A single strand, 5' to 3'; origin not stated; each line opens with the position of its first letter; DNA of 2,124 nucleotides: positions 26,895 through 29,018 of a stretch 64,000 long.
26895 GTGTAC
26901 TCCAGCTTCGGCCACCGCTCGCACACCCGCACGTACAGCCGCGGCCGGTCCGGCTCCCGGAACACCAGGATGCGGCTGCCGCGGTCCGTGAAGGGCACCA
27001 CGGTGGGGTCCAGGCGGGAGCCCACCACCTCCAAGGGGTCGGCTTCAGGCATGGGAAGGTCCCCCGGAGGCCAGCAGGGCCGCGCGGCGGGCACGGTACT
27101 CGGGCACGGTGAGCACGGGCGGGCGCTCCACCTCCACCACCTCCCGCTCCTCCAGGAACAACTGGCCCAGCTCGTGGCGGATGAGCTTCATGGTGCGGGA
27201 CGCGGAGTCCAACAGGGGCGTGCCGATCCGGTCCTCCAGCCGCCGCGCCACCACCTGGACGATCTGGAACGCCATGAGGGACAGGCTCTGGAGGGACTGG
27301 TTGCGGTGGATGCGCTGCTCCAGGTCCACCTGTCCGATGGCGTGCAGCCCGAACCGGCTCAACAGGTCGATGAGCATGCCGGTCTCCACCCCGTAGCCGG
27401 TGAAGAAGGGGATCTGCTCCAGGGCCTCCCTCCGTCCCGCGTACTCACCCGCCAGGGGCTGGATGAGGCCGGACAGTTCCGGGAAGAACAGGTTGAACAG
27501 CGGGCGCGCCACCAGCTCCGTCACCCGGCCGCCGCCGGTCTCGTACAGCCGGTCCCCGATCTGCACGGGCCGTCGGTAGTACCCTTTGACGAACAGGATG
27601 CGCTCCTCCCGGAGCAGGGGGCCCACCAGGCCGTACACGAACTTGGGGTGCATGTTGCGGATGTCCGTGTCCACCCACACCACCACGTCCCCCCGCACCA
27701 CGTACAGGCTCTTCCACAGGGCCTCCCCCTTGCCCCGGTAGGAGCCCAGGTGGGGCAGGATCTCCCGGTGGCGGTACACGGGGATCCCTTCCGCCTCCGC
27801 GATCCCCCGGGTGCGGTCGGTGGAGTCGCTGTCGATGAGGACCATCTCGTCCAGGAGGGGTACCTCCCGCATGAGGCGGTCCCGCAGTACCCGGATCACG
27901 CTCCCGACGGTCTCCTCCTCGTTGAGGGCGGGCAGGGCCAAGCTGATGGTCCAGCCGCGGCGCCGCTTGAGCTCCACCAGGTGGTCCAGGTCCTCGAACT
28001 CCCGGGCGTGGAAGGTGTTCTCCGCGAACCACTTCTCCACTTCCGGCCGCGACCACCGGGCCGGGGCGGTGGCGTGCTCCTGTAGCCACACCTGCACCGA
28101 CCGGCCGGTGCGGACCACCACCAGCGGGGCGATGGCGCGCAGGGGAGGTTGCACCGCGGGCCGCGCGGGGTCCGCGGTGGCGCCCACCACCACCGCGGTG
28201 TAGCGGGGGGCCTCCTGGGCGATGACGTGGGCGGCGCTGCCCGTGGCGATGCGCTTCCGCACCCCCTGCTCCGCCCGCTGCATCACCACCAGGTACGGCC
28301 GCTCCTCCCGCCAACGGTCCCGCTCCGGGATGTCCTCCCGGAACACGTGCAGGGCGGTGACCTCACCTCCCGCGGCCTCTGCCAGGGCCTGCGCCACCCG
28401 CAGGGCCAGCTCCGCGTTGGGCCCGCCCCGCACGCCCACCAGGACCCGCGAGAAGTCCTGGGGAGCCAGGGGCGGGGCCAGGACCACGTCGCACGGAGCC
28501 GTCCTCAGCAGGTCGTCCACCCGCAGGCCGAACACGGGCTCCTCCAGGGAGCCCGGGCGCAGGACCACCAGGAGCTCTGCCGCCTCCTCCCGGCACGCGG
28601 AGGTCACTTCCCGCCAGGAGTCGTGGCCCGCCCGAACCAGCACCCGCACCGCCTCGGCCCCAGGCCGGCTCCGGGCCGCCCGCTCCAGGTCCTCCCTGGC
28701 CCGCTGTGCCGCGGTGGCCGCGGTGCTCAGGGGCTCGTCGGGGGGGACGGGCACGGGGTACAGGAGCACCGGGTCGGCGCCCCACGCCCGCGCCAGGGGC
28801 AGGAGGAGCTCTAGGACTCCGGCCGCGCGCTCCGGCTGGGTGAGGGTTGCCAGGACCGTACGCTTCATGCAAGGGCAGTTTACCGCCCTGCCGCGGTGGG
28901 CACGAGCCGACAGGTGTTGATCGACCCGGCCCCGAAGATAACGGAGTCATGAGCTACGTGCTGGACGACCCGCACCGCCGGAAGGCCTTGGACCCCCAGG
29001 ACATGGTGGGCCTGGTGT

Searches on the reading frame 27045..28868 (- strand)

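Call 83: search_protein_families(library=ncbifam, proteins=[window:27045-28868:-], max_evalue=0.00001)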
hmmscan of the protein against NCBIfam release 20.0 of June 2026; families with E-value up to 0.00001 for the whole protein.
window:27045-28868:- (607 aa): 3 families
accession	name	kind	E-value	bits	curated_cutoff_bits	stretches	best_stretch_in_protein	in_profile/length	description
NF010496.0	PRK13915.1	equivalog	3.3e-114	381.1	262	1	275-588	3-305/307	glucosyl-3-phosphoglycerate synthase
TIGR04182.1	glyco_TIGR04182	equivalog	1.4e-10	41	325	1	310-518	4-192/293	S-layer glycoprotein N-glycosyltransferase AglJ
NF040724.1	GpgS_Meth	equivalog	2.7e-08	33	700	1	374-537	116-293/402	glucosyl-3-phosphoglycerate synthase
